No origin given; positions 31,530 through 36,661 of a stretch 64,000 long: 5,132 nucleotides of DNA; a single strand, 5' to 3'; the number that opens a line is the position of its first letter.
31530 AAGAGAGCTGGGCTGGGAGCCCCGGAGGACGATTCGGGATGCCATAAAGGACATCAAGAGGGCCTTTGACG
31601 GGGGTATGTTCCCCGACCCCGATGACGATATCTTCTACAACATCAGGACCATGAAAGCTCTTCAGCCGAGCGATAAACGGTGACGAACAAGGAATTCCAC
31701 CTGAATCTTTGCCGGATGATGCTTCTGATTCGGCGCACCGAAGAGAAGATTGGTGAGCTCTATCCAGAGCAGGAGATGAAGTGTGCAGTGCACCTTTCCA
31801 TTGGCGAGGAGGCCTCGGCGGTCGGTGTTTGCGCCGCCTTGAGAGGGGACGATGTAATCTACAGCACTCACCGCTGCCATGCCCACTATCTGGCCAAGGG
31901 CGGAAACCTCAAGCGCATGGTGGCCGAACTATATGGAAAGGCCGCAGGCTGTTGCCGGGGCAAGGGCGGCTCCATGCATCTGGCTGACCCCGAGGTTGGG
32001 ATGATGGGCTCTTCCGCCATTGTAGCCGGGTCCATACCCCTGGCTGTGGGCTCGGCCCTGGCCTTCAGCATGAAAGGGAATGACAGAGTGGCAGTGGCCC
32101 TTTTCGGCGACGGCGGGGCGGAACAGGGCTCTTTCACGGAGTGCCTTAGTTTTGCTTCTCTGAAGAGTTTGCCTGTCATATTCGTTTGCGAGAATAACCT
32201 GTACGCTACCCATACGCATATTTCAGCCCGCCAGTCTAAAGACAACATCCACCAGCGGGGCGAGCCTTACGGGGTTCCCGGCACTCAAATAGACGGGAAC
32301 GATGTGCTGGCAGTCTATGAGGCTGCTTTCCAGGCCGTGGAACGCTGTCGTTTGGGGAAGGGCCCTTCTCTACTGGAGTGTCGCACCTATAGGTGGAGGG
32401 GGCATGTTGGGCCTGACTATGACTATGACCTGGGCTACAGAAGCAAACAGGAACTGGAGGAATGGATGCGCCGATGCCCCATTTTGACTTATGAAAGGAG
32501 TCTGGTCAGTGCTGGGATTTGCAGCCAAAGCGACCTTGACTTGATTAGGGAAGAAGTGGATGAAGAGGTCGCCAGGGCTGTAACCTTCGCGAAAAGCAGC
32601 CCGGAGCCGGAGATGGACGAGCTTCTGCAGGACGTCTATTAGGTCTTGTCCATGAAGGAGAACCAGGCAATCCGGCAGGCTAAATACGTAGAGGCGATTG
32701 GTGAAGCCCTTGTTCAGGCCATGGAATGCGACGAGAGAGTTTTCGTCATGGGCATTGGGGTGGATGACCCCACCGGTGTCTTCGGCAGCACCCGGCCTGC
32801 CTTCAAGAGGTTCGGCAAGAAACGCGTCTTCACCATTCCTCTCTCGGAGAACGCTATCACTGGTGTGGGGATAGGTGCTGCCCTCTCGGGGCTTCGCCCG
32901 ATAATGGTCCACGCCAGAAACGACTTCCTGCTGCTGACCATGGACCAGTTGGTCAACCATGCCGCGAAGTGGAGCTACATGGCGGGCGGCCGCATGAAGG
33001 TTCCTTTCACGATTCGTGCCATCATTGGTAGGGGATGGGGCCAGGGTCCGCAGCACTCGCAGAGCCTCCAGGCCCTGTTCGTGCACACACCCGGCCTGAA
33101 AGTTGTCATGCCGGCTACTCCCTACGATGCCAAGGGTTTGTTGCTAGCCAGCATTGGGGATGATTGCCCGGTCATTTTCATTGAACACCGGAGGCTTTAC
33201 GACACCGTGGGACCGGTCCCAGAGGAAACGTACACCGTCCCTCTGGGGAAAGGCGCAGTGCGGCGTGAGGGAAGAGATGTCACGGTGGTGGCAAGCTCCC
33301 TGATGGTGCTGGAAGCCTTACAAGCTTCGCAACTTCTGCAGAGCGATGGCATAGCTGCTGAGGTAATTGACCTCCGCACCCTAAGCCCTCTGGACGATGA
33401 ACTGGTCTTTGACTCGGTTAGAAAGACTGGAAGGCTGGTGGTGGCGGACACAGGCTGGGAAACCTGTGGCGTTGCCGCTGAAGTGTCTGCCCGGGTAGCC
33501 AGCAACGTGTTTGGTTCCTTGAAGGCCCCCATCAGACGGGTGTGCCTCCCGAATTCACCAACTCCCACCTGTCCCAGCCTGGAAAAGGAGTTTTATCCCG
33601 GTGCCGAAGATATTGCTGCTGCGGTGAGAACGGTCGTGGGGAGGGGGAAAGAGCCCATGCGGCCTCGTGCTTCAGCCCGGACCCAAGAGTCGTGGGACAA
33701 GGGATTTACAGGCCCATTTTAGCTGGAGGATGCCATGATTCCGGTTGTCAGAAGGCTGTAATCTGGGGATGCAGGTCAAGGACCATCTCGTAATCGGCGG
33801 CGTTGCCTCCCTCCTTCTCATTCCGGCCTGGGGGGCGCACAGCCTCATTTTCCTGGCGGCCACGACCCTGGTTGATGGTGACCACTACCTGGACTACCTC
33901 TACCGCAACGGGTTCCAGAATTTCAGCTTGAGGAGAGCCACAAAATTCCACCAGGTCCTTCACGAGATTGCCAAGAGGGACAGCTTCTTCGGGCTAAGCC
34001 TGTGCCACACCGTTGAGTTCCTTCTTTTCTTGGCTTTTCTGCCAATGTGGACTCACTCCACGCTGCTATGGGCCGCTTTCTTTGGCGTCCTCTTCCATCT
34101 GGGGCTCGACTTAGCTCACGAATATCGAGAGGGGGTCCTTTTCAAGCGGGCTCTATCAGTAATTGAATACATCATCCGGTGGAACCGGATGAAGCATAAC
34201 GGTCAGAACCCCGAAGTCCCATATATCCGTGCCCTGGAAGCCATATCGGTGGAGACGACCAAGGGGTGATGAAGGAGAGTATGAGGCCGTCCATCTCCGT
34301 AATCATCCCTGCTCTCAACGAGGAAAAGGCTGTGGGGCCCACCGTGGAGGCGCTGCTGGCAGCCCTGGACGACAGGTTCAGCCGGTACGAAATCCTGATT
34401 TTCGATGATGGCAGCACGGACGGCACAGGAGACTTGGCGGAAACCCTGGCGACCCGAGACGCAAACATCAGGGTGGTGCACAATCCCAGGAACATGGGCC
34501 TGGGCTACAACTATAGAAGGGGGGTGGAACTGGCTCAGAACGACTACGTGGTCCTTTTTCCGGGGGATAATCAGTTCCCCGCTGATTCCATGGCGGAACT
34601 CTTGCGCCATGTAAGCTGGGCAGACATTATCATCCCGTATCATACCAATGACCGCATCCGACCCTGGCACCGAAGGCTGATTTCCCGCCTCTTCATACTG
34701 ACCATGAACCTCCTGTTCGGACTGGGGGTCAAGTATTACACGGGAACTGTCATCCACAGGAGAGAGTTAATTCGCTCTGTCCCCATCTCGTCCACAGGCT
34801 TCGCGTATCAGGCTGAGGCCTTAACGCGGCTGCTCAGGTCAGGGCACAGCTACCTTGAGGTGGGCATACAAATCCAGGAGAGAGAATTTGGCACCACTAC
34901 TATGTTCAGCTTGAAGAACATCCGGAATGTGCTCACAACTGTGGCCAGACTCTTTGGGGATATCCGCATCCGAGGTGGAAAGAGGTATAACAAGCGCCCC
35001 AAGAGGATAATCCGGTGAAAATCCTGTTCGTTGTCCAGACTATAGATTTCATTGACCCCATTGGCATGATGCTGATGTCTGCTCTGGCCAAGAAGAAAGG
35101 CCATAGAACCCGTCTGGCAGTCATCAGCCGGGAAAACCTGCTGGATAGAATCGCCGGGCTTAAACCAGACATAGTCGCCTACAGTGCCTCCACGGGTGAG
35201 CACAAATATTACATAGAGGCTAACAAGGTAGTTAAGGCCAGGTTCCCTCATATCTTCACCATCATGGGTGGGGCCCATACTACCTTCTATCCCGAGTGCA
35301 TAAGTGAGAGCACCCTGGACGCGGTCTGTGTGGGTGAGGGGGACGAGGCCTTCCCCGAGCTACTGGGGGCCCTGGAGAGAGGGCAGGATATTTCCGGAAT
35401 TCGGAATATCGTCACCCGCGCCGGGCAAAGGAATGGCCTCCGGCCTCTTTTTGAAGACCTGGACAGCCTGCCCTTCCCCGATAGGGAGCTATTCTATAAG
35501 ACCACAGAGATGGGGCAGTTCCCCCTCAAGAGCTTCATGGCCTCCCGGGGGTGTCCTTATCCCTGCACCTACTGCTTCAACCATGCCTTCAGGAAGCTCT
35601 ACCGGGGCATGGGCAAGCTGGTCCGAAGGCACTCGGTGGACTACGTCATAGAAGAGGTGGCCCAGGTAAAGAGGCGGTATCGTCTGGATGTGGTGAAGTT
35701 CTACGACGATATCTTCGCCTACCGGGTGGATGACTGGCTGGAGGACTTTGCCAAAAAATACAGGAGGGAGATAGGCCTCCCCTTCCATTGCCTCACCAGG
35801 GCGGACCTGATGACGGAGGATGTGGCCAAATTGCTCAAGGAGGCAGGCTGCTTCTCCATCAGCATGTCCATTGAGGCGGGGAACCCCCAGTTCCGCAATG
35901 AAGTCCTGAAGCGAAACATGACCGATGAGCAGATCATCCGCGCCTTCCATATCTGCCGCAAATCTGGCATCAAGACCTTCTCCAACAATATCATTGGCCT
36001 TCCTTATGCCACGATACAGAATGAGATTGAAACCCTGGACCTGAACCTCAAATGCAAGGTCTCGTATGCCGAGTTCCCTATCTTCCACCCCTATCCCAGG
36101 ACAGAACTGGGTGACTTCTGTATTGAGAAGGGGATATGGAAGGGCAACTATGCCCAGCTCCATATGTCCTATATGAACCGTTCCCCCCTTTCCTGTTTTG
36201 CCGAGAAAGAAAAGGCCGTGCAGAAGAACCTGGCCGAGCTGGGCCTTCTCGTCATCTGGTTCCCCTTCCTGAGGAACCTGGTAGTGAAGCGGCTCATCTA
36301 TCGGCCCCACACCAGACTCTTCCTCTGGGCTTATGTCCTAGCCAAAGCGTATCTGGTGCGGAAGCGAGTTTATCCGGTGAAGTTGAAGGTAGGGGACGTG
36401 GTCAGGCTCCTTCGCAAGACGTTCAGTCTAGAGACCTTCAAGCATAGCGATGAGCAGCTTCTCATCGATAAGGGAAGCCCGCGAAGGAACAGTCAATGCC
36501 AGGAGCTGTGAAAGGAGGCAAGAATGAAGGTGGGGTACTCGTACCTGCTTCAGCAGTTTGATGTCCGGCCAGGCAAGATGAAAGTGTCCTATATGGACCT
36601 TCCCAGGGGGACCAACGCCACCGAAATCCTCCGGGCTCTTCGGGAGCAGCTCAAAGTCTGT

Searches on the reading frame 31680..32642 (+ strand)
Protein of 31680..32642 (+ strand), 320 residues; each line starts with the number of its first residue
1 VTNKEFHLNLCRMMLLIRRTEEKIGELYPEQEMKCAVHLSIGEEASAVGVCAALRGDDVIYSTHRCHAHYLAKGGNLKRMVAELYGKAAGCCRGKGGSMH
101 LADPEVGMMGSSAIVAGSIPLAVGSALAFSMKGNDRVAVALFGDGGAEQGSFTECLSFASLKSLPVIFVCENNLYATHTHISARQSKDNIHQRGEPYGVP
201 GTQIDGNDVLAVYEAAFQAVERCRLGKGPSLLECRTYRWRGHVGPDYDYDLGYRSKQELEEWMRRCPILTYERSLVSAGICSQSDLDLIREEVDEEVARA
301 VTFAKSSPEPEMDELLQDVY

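Call 7: search_protein_families(library=pfam, proteins=[window:31680-32642:+], max_evalue=0.001)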
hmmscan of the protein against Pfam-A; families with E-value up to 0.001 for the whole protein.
window:31680-32642:+ (320 aa): 2 families
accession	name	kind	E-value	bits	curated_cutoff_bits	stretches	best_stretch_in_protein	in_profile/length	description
PF00676.26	E1_dh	-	6.7e-78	262.1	22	1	13-312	2-299/300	Dehydrogenase E1 component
PF02775.26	TPP_enzyme_C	-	0.00046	20.4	21.9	1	115-213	30-120/151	Thiamine pyrophosphate enzyme, C-terminal TPP binding domain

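Call 56: search_protein_families(library=ncbifam, proteins=[window:31680-32642:+], max_evalue=0.00001)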
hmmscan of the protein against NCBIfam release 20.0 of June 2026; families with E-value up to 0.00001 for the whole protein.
window:31680-32642:+ (320 aa): 3 families
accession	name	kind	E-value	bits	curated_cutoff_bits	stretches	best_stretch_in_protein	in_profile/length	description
TIGR03182.1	PDH_E1_alph_y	equivalog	8.5e-103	343.6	393.85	1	5-320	2-314/315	pyruvate dehydrogenase (acetyl-transferring) E1 component subunit alpha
TIGR03181.1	PDH_E1_alph_x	equivalog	3.2e-66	223.6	411.35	1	6-320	25-327/341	pyruvate dehydrogenase (acetyl-transferring) E1 component subunit alpha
NF004559.0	PRK05899.2-5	equivalog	5.1e-09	34.9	488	1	119-240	132-251/627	transketolase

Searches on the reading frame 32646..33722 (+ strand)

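Call 5: search_protein_families(library=pfam, proteins=[window:32646-33722:+], max_evalue=0.01)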
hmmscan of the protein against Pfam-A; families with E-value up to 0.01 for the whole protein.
window:32646-33722:+ (358 aa): 2 families
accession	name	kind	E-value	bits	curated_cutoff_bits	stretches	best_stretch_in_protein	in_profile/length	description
PF02780.25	Transketolase_C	-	2.2e-35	121.7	25.9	1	201-323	1-124/124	Transketolase, C-terminal domain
PF02779.29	Transket_pyr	-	5.5e-31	108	27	1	12-185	3-172/174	Transketolase, pyrimidine binding domain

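Call 6: search_protein_families(library=ncbifam, proteins=[window:32646-33722:+], max_evalue=0.01)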
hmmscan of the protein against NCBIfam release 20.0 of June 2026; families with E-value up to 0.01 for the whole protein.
window:32646-33722:+ (358 aa): 6 families
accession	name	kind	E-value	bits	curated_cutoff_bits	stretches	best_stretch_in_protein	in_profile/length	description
NF006667.0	PRK09212.1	subfamily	2.9e-96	322.2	321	1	12-332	4-324/327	pyruvate dehydrogenase complex E1 component subunit beta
NF008854.0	PRK11892.1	equivalog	4.4e-90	302.6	454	1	4-331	134-462/464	pyruvate dehydrogenase complex E1 component subunit beta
NF004559.0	PRK05899.2-5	equivalog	1.1e-19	70.1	488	1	16-331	322-624/627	transketolase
TIGR00204.1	dxs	equivalog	1.8e-15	56.5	465.95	1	12-302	310-584/616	1-deoxy-D-xylulose-5-phosphate synthase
NF004556.0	PRK05899.2-2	equivalog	1.1e-07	30.5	575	1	193-288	503-597/639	transketolase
NF003933.0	PRK05444.2-2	equivalog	1.4e-06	27.1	395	1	59-297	335-569/606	1-deoxy-D-xylulose-5-phosphate synthase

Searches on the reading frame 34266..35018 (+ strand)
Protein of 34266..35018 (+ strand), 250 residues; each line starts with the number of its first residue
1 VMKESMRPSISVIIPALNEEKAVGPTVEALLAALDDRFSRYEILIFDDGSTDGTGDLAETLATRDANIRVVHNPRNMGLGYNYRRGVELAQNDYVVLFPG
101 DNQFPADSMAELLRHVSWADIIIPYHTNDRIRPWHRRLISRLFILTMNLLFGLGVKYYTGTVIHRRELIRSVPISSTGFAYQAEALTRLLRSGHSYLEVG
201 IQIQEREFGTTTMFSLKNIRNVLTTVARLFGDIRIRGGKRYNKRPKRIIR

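Call 5: search_protein_families(library=pfam, proteins=[window:34266-35018:+], max_evalue=0.01)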
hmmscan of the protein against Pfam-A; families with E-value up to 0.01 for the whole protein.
window:34266-35018:+ (250 aa): 3 families
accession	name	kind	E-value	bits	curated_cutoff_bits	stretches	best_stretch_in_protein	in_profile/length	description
PF00535.33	Glycos_transf_2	-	4.3e-27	95.5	23.3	1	11-160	1-154/168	Glycosyl transferase family 2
PF13641.12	Glyco_tranf_2_3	-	3.6e-09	37.4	27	1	8-116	1-111/230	Glycosyltransferase like family 2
PF10111.15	Glyco_tranf_2_2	-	0.00025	21.1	27.3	1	11-114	1-104/276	Glycosyltransferase like family 2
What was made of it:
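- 34266..35018 (+): GT2, 250 aa, with no TM helix and a basic C-terminal tail. Putative polyprenyl-phosphate sugar synthase that makes the lipid-linked donor. Pfam Glycos_transf_2 (call 5).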

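Call 6: search_protein_families(library=ncbifam, proteins=[window:34266-35018:+], max_evalue=0.01)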
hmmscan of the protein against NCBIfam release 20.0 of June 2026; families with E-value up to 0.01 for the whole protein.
window:34266-35018:+ (250 aa): 25 families
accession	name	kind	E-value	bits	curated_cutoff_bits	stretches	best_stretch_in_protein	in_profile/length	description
TIGR03937.1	PgaC_IcaA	equivalog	2.2e-17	63.1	422.3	1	4-133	41-167/407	poly-beta-1,6-N-acetyl-D-glucosamine synthase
NF047588.1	GlcsyltransPgfSStrep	equivalog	1.9e-13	50.3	500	1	10-116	3-110/308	glycosyltransferase PgfS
NF047683.1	TeichurnBiosyTuaG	equivalog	4.7e-13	49.4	400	1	6-116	4-111/252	teichuronic acid biosynthesis protein TuaG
TIGR04283.1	glyco_like_mftF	equivalog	4.5e-12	46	182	1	10-116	1-97/221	TIGR04283 family arsenosugar biosynthesis glycosyltransferase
NF007482.0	PRK10073.1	equivalog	1.5e-11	43.9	423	1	5-107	3-101/334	glycosyltransferase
TIGR04182.1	glyco_TIGR04182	equivalog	2.6e-11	43.4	325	1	10-226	2-214/293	S-layer glycoprotein N-glycosyltransferase AglJ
NF007986.1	PRK10714.1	equivalog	3.6e-11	42.6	529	1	9-221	7-217/316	undecaprenyl-phosphate 4-deoxy-4-formamido-L-arabinose transferase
NF041875.1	EPS_EpsD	equivalog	5.8e-11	42.4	370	1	10-117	1-105/325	exopolysaccharide biosynthesis glycosyltransferase EpsD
NF010496.0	PRK13915.1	equivalog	2.3e-10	40.1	262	1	6-102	29-127/307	glucosyl-3-phosphoglycerate synthase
NF041391.1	DPhHxTase_Halo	equivalog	2.4e-10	39.8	375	1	16-225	3-204/213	dolichyl-phosphate hexose transferase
NF050050.1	ProtGlycPglI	equivalog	3.4e-09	36.5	500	1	8-116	2-108/306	GalNAc(5)-diNAcBac-PP-undecaprenol beta-1,3-glucosyltransferase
TIGR03469.1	HpnB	hypoth_equivalog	3.4e-09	36.2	379.25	1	5-117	41-161/386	hopene-associated glycosyltransferase HpnB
NF058614.1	PPMAGASynPpgS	equivalog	1.8e-08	34.1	370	1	11-218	3-211/226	polyprenyl-phospho-N-acetylgalactosaminyl synthase PpgS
NF053739.1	GlytfEpsEBac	equivalog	5e-08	32.2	450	1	8-102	1-93/265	glycosyltransferase EpsE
TIGR03965.1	mycofact_glyco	equivalog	3.6e-07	29.4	280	1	4-97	71-160/467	mycofactocin biosynthesis glycosyltransferase MftF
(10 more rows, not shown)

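Call 95: search_solved_structures(query=window:34266-35018:+, max_evalue=0.001)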
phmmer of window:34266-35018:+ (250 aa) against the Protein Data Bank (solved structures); distinct sequences matched with E-value up to 0.001: 21.
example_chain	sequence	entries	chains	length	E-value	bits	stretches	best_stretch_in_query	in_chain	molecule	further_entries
3bcv_A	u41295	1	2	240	2.8e-11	46.6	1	5-108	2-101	Putative glycosyltransferase protein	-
5mlz_A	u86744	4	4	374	5.8e-10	42.3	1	9-188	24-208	Dolichol monophosphate mannose synthase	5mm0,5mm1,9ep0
6p61_A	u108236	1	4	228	6e-10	42.2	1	7-118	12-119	Glycosyltransferase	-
9hwj_A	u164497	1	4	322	6.2e-09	38.9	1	9-221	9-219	Undecaprenyl-phosphate 4-deoxy-4-formamido-L-arabinose transferase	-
2z87_A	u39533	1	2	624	1.5e-07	34.4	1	8-112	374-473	Chondroitin synthase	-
2z86_A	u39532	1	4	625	1.5e-07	34.4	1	8-112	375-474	Chondroitin synthase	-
9bhc_C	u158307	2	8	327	1.7e-07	34.3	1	9-216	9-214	Undecaprenyl-phosphate 4-deoxy-4-formamido-L-arabinose transferase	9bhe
8vxh_A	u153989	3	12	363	2.2e-07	33.9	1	9-216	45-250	Undecaprenyl-phosphate 4-deoxy-4-formamido-L-arabinose transferase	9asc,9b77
5eke_A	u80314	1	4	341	3.3e-07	33.3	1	9-160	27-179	Uncharacterized glycosyltransferase sll0501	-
5ekp_C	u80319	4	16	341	3.3e-07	33.3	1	9-160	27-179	Uncharacterized glycosyltransferase sll0501 | Glycosyltransferase sll0501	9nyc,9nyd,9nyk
9nye_A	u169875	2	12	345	3.4e-07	33.3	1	9-160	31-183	Glycosyltransferase sll0501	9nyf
5hea_A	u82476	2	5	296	2.9e-06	30.2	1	10-104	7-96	Putative glycosyltransferase (GalT1)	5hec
9jma_A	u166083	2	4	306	0.0001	25.2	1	10-111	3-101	GalNAc(5)-diNAcBac-PP-undecaprenol beta-1,3-glucosyltransferase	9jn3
8vh7_A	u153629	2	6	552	0.00028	23.7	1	5-99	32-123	Heparosan synthase B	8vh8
8viw_A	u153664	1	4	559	0.00028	23.7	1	5-98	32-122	Heparosan synthase B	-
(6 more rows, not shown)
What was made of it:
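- The GT2 matches polyprenyl-P sugar synthases over its full length (calls 6, 95).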

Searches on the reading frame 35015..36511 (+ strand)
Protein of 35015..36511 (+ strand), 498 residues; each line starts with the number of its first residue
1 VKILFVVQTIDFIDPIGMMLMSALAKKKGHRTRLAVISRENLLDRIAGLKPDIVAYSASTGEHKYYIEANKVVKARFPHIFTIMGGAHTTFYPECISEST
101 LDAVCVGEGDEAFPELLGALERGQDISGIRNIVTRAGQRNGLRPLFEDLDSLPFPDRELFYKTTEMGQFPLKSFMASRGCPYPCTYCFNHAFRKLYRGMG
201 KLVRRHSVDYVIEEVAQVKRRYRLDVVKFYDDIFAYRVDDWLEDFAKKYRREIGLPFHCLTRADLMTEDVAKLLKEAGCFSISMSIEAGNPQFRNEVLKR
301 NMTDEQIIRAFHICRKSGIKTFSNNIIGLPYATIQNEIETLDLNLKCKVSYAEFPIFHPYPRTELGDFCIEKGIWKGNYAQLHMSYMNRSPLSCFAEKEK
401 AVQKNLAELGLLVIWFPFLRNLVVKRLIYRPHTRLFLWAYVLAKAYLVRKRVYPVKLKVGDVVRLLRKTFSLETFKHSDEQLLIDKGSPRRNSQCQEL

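Call 5: search_protein_families(library=pfam, proteins=[window:35015-36511:+], max_evalue=0.01)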
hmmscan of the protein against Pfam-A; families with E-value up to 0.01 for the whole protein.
window:35015-36511:+ (498 aa): 3 families
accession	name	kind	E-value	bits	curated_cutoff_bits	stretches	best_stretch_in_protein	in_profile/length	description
PF04055.27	Radical_SAM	-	6.5e-23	82.2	29.5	1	177-342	4-164/166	Radical SAM superfamily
PF02310.24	B12-binding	-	1.1e-14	54.7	32.1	1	14-117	13-121/121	B12 binding domain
PF19864.5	Radical_SAM_N2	-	0.0032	17.4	29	1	83-124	89-129/151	Radical SAM proteins, N-terminal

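Call 6: search_protein_families(library=ncbifam, proteins=[window:35015-36511:+], max_evalue=0.01)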
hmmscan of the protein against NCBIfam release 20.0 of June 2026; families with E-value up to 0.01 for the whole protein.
window:35015-36511:+ (498 aa): 28 families (the best 25 are shown)
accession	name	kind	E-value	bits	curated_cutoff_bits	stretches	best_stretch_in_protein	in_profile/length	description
TIGR03471.1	HpnJ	equivalog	5.1e-29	101.5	577.6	1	52-379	70-397/472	hopanoid biosynthesis associated radical SAM protein HpnJ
NF050148.1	rSAM_ApyD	equivalog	7e-29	100.7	750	1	45-363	69-387/645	RiPP biosynthesis radical SAM protein ApyD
NF033070.1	rSAM_AprD4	equivalog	2.5e-26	92.6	500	1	138-382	159-403/456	AprD4 family radical SAM diol-dehydratase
TIGR02026.1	BchE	equivalog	6.1e-26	91.3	481.35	1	36-372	49-390/497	magnesium-protoporphyrin IX monomethyl ester anaerobic oxidative cyclase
TIGR04367.1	HpnR_B12_rSAM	equivalog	8.7e-25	87.2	650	1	13-330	20-335/490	hopanoid C-3 methylase HpnR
TIGR04013.1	B12_SAM_MJ_1487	hypoth_equivalog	6.9e-24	84.4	251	1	24-365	20-353/382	TIGR04013 family B12-binding domain/radical SAM domain-containing protein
TIGR03975.1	rSAM_ocin_1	subfamily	2.8e-23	82.3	281.85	1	40-331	118-414/606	RiPP maturation radical SAM C-methyltransferase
TIGR04479.1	bcpD_PhpK_rSAM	subfamily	3e-23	82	600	1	108-343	179-405/504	PhpK family radical SAM P-methyltransferase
TIGR04385.1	B12_rSAM_cofa1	equivalog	1.7e-22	80.2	450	1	71-335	91-352/438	B12 lower ligand biosynthesis radical SAM protein BzaD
TIGR04072.2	rSAM_ladder_B12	equivalog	6.4e-22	77.8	360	1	14-387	17-390/443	lipid biosynthesis B12-binding/radical SAM protein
TIGR04295.1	B12_rSAM_oligo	hypoth_equivalog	9.1e-17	60.8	400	1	19-362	29-377/422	TIGR04295 family B12-binding domain-containing radical SAM protein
TIGR04014.1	B12_SAM_MJ_0865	equivalog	1.5e-14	53.7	360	1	17-372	13-361/434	methyl-coenzyme M reductase glutamine C-methyltransferase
NF038361.1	rSAM_Sden_1168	equivalog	7.1e-14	51.2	575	1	37-336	127-440/560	Sden_1168 family B12-binding radical SAM P-methyltransferase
NF033712.0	B12_rSAM_KedN5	subfamily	2.7e-12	45.7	700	1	46-342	58-365/624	KedN5 family methylcobalamin-dependent radical SAM C-methyltransferase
TIGR04190.1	B12_SAM_Ta0216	equivalog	2.4e-10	39.7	500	1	66-346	96-393/554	TIGR04190 family B12-binding domain/radical SAM domain protein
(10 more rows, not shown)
